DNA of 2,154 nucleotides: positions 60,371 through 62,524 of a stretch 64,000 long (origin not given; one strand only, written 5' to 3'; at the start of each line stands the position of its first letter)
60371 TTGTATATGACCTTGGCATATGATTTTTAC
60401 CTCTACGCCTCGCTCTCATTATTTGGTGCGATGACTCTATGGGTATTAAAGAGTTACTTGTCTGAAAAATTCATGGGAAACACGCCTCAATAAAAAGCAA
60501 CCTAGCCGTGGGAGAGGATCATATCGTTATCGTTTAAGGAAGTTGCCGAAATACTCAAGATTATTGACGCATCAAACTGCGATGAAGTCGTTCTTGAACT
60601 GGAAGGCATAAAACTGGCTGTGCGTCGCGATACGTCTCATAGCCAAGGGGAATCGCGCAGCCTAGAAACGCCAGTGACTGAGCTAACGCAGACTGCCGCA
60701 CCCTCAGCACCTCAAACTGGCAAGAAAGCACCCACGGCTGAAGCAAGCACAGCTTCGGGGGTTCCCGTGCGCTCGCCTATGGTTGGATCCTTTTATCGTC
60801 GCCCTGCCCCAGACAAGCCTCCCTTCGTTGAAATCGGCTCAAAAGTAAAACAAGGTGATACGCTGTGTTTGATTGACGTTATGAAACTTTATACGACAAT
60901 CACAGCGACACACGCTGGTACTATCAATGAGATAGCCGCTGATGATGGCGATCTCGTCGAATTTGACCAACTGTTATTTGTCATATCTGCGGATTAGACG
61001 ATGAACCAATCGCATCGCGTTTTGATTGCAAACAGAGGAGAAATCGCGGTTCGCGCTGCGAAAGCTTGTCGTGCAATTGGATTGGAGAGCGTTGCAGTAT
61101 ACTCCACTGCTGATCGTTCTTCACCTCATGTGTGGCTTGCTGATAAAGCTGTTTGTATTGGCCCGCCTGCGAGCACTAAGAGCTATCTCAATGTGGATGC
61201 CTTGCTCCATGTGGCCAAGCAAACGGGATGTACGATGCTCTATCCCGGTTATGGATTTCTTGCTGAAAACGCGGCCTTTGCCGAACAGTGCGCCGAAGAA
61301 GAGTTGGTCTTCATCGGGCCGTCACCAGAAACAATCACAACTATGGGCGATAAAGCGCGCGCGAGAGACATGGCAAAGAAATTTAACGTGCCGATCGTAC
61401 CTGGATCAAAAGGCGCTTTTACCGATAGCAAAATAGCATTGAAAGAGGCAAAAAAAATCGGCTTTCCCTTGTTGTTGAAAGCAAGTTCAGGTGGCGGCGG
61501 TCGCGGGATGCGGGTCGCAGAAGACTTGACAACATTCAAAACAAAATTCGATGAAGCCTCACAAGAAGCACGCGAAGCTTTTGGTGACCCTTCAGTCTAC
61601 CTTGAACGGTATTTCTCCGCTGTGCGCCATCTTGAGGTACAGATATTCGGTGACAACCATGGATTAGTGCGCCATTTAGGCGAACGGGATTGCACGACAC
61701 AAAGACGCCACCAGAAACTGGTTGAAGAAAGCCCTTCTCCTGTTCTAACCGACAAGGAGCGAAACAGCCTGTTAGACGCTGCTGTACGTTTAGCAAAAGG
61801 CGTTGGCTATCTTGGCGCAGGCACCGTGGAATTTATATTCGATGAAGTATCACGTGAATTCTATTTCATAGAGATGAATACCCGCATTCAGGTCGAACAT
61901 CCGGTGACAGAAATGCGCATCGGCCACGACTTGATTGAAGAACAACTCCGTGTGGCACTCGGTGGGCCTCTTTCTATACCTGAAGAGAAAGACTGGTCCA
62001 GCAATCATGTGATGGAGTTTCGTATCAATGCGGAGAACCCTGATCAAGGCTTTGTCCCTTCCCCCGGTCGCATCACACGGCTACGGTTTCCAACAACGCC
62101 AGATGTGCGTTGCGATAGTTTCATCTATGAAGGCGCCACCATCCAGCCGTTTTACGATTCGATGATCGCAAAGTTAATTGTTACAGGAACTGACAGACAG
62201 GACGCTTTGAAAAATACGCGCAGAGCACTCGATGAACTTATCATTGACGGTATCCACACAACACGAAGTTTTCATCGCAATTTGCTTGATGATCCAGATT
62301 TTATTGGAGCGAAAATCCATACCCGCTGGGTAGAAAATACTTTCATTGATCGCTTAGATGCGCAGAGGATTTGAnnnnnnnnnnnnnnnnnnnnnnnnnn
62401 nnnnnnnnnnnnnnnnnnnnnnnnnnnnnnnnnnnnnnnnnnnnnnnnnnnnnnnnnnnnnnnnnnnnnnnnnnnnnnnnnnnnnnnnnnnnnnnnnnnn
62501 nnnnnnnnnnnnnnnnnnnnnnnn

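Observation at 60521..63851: Split three-gene pyruvate-carboxylase-like enzyme (BCCP + BC + biotinyl-domain-less CT) as a second biotin system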

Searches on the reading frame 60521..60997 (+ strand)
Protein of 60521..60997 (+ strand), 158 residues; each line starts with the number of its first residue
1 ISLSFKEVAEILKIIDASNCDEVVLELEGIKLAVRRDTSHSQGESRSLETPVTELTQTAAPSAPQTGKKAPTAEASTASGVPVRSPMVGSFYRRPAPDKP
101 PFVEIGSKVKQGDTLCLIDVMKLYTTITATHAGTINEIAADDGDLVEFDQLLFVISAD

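Call 84: search_protein_families(library=ncbifam, proteins=[window:60521-60997:+], max_evalue=1e-20)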
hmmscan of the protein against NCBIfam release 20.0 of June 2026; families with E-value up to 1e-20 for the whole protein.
window:60521-60997:+ (158 aa): 2 families
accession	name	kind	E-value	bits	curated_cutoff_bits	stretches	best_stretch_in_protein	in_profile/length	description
TIGR00531.1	BCCP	equivalog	3.8e-36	124.9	115.2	1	4-156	2-155/156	acetyl-CoA carboxylase biotin carboxyl carrier protein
NF005457.0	PRK07051.1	equivalog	3.6e-22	78.3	87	1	83-155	6-78/80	acetyl-CoA carboxylase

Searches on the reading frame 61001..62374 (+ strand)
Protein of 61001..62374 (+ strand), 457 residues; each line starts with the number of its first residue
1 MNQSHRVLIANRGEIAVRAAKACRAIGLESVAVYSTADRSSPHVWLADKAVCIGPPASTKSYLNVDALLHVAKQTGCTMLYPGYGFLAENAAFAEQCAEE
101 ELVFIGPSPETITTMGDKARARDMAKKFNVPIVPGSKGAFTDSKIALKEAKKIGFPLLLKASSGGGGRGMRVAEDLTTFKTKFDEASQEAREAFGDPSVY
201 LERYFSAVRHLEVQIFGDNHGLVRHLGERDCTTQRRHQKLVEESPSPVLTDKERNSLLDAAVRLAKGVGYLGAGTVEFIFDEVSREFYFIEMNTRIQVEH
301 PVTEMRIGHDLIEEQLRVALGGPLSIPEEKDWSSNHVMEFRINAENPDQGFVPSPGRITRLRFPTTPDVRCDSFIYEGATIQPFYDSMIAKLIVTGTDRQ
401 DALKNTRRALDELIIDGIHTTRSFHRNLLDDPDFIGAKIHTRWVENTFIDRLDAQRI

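Call 3: search_protein_families(library=pfam, proteins=[window:61001-62374:+])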
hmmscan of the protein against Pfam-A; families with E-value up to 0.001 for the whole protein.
window:61001-62374:+ (457 aa): 4 families
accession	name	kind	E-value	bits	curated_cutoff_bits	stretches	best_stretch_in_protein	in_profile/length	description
PF02786.22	CPSase_L_D2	-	1.8e-69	234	19.8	1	117-325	1-209/211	Carbamoyl-phosphate synthase L chain, ATP binding domain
PF00289.28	Biotin_carb_N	-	4.2e-42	143.5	25.5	1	5-112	3-110/110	Biotin carboxylase, N-terminal domain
PF02785.25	Biotin_carb_C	-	6.5e-40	136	32.4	1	339-445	1-107/108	Biotin carboxylase C-terminal domain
PF07478.18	Dala_Dala_lig_C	-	6.2e-06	26.3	24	1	143-294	25-174/204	D-ala D-ala ligase C-terminus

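Call 4: search_protein_families(library=ncbifam, proteins=[window:61001-62374:+])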
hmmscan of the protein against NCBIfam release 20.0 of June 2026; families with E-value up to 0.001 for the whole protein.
window:61001-62374:+ (457 aa): 25 families
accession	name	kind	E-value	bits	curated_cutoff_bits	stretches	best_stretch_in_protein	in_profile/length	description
NF006367.0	PRK08591.1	subfamily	5e-186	618.8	597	1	5-449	3-446/451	acetyl-CoA carboxylase biotin carboxylase subunit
TIGR00514.1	accC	equivalog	8.8e-179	595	626.5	1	5-446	3-443/449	acetyl-CoA carboxylase biotin carboxylase subunit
NF009471.0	PRK12833.1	equivalog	2.5e-172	573.6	686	1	5-453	6-453/467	acetyl-CoA carboxylase biotin carboxylase subunit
NF006406.0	PRK08654.1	equivalog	4e-164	546.8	739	1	5-447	3-443/499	acetyl-CoA carboxylase biotin carboxylase subunit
NF004085.0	PRK05586.1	equivalog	4.8e-164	546.5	723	1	6-449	4-446/448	acetyl-CoA carboxylase biotin carboxylase subunit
NF009554.0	PRK12999.1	equivalog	5.3e-162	541.2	965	1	2-447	3-455/1147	pyruvate carboxylase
NF006286.0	PRK08462.1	equivalog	1.1e-158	528.8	740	1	4-447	4-444/445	acetyl-CoA carboxylase biotin carboxylase subunit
NF005525.0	PRK07178.1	equivalog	2.6e-153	511.1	768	1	6-446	4-441/471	acetyl-CoA carboxylase biotin carboxylase subunit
TIGR02712.1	urea_carbox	equivalog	2.1e-152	509.3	1303.85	1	6-447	3-442/1201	urea carboxylase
NF006287.0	PRK08463.1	equivalog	2.5e-135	452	775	1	5-453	3-450/479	acetyl-CoA carboxylase subunit A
TIGR01235.1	pyruv_carbox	equivalog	4.8e-135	451.6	1114.45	1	6-447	1-451/1143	pyruvate carboxylase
TIGR01369.1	CPSaseII_lrg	equivalog_domain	7.2e-14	50.4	1027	1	92-325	644-870/1052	carbamoyl-phosphate synthase (glutamine-hydrolyzing) large subunit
NF003671.0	PRK05294.1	equivalog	1.6e-13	49.2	599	1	92-220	641-763/1058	carbamoyl-phosphate synthase large subunit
NF053643.1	Ddl_archaea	equivalog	1.3e-09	37.5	500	1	99-297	88-273/367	putative pseudomurein biosynthesis ATP-grasp protein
NF046056.1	BPTD_3102_fam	hypoth_equivalog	2e-09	37.6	200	1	188-304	12-128/207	BPTD_3102 family carboxylase-like protein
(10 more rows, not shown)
